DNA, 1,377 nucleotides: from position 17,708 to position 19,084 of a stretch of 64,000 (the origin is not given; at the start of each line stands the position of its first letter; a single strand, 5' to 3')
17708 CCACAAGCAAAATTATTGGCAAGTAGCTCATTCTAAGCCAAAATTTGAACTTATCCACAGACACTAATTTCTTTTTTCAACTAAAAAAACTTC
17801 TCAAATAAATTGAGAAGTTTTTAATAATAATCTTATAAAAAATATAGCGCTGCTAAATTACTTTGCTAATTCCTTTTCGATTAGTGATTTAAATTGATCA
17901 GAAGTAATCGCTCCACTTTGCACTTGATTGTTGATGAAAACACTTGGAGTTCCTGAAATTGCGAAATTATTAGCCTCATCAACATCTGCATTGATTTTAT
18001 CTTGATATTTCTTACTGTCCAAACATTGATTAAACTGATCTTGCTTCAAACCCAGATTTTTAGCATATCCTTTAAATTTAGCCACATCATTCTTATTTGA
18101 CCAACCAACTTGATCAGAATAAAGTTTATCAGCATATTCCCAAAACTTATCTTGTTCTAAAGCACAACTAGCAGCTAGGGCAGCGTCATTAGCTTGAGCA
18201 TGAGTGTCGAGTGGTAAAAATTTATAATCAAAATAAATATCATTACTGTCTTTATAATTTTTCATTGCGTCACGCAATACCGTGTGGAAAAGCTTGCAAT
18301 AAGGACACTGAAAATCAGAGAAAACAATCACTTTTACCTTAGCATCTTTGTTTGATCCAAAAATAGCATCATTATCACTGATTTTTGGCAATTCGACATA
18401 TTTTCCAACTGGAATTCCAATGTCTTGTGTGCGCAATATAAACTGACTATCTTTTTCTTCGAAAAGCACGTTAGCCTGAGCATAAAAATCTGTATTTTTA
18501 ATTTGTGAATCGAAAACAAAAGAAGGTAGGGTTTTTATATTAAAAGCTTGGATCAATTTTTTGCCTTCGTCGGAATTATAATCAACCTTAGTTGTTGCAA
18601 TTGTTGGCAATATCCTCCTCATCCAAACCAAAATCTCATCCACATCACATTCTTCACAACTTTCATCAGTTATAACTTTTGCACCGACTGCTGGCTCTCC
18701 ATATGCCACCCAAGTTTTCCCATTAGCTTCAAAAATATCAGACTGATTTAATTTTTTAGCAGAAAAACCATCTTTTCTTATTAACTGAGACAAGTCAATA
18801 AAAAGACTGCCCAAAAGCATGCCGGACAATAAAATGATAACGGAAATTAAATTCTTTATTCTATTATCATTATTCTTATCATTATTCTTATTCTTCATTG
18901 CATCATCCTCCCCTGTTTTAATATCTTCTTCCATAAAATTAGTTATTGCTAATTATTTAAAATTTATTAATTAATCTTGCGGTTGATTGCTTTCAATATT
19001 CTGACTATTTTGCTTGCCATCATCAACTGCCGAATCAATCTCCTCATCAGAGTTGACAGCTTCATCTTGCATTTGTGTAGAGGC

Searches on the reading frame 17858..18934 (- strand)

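Call 5: search_protein_families(library=pfam, proteins=[window:17858-18934:-], max_evalue=0.1)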
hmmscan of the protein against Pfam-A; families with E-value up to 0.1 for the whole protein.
window:17858-18934:- (358 aa): 9 families
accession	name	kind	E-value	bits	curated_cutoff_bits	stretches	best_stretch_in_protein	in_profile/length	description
PF13462.12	Thioredoxin_4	-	5e-30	105.3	23.2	1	195-354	10-165/165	Thioredoxin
PF01323.26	DSBA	-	4.2e-19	69.5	25.6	1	202-352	2-190/191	DSBA-like thioredoxin domain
PF13098.12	Thioredoxin_2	-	8.6e-09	36.1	27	1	196-351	3-103/104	Thioredoxin-like domain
PF13192.12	Thioredoxin_3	-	1.6e-05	25.3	24.8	0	316-352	37-75/76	Thioredoxin domain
PF13905.12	Thioredoxin_8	-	0.00032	21.4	27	0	199-232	2-33/94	Thioredoxin-like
PF00085.26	Thioredoxin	-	0.00092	19.6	23.5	0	198-249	18-63/103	Thioredoxin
PF11551.14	Omp28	-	0.0026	18.1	34.9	0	321-357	5-41/171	Outer membrane protein Omp28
PF13743.12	Thioredoxin_5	-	0.0065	16.7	27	1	287-340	116-169/186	Thioredoxin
PF18400.7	Thioredoxin_12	-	0.071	13.4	26.1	0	183-226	128-172/190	Thioredoxin-like domain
